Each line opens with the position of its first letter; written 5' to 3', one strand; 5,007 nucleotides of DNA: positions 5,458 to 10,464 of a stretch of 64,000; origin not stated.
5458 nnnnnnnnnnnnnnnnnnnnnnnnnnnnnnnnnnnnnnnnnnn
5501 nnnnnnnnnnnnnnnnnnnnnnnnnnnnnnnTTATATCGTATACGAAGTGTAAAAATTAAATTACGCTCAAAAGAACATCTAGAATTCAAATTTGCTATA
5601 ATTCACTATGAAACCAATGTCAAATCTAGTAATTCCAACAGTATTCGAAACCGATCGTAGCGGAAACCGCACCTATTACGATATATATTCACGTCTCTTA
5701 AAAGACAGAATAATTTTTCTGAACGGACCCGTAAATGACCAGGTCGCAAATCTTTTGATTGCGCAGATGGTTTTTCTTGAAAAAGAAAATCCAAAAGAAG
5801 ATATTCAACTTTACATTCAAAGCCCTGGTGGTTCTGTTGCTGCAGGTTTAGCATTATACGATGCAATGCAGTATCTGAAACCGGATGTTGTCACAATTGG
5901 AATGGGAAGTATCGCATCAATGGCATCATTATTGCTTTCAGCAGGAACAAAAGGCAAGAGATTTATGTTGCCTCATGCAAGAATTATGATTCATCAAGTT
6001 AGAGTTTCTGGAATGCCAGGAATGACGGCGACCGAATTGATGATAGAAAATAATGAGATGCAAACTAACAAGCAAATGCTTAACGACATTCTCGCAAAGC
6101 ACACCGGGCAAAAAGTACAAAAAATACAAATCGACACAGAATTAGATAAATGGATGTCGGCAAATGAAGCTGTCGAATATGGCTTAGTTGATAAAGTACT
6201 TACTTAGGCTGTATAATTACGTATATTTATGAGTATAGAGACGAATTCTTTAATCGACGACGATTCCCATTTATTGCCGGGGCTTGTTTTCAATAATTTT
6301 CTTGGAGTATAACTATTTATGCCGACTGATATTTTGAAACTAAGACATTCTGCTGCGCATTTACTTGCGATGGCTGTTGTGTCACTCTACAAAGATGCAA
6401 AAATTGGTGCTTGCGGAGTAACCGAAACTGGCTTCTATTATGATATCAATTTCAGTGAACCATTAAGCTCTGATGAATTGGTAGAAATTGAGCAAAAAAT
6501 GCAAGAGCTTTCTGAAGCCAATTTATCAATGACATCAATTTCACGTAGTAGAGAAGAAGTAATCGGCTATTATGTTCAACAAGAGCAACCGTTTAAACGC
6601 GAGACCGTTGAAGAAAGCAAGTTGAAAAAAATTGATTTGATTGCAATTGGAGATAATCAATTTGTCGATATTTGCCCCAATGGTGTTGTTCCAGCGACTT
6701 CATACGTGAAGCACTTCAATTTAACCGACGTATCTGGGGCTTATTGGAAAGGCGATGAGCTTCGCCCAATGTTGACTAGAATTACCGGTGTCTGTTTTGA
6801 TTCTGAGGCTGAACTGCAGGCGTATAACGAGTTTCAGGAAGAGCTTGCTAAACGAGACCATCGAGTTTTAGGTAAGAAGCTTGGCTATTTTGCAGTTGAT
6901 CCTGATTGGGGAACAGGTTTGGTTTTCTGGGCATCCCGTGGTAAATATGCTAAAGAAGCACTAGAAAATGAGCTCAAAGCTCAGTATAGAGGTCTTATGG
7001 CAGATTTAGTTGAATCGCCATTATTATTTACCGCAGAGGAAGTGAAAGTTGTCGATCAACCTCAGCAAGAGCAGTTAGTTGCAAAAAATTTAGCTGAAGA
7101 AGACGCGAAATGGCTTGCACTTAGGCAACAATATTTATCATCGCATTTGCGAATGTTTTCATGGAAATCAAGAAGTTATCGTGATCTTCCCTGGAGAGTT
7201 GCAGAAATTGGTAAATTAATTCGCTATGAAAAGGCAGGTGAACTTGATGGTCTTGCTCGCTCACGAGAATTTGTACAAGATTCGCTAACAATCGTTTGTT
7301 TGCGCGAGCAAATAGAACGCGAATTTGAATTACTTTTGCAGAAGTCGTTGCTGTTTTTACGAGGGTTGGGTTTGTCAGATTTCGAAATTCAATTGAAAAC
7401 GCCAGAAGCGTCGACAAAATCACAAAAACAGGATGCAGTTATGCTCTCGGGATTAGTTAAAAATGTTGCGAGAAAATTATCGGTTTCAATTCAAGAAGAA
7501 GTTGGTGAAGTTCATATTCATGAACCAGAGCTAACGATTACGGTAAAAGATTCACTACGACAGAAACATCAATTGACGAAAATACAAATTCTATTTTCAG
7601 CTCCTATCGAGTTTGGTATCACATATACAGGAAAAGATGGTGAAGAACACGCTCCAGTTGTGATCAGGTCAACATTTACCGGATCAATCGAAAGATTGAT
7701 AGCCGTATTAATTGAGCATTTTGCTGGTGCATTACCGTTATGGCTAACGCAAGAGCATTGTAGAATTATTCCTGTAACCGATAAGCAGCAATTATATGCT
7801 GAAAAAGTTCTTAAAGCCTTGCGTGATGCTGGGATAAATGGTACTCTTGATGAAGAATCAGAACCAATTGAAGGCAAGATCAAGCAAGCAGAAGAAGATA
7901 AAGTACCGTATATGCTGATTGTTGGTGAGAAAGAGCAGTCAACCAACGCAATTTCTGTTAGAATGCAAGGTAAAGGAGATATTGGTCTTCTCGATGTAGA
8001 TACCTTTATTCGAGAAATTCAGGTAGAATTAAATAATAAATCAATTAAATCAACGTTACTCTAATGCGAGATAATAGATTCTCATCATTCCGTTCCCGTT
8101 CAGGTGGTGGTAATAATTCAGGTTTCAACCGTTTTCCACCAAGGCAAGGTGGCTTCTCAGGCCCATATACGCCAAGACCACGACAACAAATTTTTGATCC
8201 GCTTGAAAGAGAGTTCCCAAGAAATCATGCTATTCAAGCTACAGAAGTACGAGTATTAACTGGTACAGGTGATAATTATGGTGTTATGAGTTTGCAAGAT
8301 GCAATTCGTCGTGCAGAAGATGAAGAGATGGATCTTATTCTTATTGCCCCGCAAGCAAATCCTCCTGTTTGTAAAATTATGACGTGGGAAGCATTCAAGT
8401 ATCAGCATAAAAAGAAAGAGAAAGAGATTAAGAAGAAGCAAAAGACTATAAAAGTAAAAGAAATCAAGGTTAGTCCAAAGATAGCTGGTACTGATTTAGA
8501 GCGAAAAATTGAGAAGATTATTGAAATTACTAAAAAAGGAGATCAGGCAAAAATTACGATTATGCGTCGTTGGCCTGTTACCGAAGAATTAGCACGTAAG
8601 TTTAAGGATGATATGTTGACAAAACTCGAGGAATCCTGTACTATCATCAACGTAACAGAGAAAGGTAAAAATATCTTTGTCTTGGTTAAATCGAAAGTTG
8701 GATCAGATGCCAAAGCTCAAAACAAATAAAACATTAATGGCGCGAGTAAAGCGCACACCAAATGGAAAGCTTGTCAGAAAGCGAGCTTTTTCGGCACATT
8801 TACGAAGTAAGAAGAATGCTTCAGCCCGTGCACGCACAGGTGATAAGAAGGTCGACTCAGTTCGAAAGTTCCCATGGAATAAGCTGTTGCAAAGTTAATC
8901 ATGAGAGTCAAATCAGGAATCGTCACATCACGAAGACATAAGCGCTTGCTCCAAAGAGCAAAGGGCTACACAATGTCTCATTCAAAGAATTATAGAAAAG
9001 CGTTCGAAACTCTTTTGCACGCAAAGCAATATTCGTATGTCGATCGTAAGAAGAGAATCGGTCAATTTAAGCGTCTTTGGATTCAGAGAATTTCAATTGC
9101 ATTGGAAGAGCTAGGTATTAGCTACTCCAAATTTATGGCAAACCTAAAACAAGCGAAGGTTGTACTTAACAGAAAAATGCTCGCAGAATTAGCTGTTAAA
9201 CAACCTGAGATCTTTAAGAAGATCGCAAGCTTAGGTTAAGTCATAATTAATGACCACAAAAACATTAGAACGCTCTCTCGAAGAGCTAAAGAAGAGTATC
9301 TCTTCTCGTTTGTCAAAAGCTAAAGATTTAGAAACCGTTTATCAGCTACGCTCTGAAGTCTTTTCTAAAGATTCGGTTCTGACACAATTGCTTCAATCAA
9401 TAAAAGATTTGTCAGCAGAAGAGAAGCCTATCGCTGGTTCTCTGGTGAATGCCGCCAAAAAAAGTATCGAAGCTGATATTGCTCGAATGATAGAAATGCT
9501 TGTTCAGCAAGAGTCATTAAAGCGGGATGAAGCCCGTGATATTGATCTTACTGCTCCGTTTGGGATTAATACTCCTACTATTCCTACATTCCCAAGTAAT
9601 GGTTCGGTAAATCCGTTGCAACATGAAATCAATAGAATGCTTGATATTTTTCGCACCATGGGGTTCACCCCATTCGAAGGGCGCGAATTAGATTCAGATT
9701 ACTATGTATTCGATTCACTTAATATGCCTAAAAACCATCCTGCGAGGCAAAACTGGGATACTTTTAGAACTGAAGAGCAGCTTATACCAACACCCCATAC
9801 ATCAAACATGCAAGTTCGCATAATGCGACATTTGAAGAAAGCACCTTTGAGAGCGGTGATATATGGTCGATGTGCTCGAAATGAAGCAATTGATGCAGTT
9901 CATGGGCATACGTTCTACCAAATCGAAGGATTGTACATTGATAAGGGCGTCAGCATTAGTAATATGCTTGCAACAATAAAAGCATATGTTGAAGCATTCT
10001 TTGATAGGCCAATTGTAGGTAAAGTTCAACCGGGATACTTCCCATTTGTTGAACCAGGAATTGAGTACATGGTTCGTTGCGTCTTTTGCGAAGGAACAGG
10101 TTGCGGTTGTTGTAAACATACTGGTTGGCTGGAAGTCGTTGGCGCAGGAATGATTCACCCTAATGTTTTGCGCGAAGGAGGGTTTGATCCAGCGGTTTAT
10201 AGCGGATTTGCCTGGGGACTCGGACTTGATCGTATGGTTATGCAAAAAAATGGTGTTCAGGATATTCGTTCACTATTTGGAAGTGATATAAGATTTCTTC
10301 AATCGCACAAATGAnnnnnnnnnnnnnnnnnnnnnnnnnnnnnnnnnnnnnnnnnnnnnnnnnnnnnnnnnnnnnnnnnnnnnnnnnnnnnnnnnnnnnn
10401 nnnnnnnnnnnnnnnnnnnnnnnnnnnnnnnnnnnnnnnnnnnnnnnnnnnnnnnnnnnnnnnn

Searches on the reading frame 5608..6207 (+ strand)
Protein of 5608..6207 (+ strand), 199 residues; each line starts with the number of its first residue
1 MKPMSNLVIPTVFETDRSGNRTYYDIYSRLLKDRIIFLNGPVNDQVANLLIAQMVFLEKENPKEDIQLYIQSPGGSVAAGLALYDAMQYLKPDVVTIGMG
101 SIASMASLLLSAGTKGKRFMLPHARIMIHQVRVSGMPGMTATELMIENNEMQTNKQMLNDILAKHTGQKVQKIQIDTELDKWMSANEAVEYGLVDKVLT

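Call 44: search_protein_families(library=pfam, proteins=[window:5608-6207:+], max_evalue=0.0001)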
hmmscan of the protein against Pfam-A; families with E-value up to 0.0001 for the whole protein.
window:5608-6207:+ (199 aa): 1 family
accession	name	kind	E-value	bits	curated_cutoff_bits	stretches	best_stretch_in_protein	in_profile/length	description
PF00574.28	CLP_protease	-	3.3e-72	242.6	20.2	1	21-198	4-179/182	Clp protease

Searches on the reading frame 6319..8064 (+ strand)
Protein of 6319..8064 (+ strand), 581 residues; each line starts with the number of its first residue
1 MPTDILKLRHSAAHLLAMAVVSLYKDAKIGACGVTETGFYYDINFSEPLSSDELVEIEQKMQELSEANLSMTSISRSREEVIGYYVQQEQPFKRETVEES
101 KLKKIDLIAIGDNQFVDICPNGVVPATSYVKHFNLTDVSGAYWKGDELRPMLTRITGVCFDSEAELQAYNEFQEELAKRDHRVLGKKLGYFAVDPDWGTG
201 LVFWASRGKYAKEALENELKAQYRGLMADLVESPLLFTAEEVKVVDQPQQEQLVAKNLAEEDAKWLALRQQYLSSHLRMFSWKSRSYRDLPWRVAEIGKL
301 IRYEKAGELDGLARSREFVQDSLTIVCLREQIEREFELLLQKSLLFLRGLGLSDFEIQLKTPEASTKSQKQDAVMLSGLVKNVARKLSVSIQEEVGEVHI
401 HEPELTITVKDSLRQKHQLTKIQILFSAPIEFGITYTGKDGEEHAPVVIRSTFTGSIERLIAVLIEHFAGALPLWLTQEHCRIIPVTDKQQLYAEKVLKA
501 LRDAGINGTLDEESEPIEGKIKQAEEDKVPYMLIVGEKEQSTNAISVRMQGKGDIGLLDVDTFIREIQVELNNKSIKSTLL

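Call 44: search_protein_families(library=pfam, proteins=[window:6319-8064:+], max_evalue=0.0001)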
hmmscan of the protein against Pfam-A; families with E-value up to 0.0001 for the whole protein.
window:6319-8064:+ (581 aa): 2 families
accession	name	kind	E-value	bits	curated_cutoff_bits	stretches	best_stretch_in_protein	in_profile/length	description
PF00587.30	tRNA-synt_2b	-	5.8e-21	75.8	29.3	1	264-468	9-179/179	tRNA synthetase class II core domain (G, H, P, S and T)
PF03129.25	HGTP_anticodon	-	3.8e-17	62.7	21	1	481-568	2-92/94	Anticodon binding domain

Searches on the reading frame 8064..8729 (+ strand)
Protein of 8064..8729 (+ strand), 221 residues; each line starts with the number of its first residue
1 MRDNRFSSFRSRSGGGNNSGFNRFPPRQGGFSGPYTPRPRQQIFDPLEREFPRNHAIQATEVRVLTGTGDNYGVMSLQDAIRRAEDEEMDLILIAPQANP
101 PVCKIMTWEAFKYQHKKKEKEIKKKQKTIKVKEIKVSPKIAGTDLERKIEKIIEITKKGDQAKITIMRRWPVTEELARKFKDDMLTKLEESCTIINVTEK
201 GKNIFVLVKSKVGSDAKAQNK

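Call 44: search_protein_families(library=pfam, proteins=[window:8064-8729:+], max_evalue=0.0001)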
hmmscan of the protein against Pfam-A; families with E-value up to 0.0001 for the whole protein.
window:8064-8729:+ (221 aa): 2 families
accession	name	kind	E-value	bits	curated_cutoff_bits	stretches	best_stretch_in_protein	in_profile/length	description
PF05198.21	IF3_N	-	9.4e-26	90.2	26.9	1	54-121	2-69/70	Translation initiation factor IF-3, N-terminal domain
PF00707.27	IF3_C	-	2.3e-07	31.1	34.8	1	129-209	1-84/86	Translation initiation factor IF-3, C-terminal domain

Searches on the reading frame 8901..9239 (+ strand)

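Call 44: search_protein_families(library=pfam, proteins=[window:8901-9239:+], max_evalue=0.0001)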
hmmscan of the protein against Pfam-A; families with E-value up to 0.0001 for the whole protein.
window:8901-9239:+ (112 aa): 1 family
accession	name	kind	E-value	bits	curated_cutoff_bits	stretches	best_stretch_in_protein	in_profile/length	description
PF00453.23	Ribosomal_L20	-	2.6e-36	124.4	30.8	1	2-108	1-107/107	Ribosomal protein L20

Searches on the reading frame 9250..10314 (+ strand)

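Call 44: search_protein_families(library=pfam, proteins=[window:9250-10314:+], max_evalue=0.0001)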
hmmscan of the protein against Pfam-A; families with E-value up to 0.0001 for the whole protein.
window:9250-10314:+ (354 aa): 2 families
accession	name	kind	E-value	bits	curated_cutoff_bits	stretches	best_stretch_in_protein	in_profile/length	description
PF01409.25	tRNA-synt_2d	-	3.5e-72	243.3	19.8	1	115-351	11-244/246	tRNA synthetases class II core domain (F)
PF02912.23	Phe_tRNA-synt_N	-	2.2e-14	53.6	22.3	1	25-89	1-65/69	Aminoacyl tRNA synthetase class II, N-terminal domain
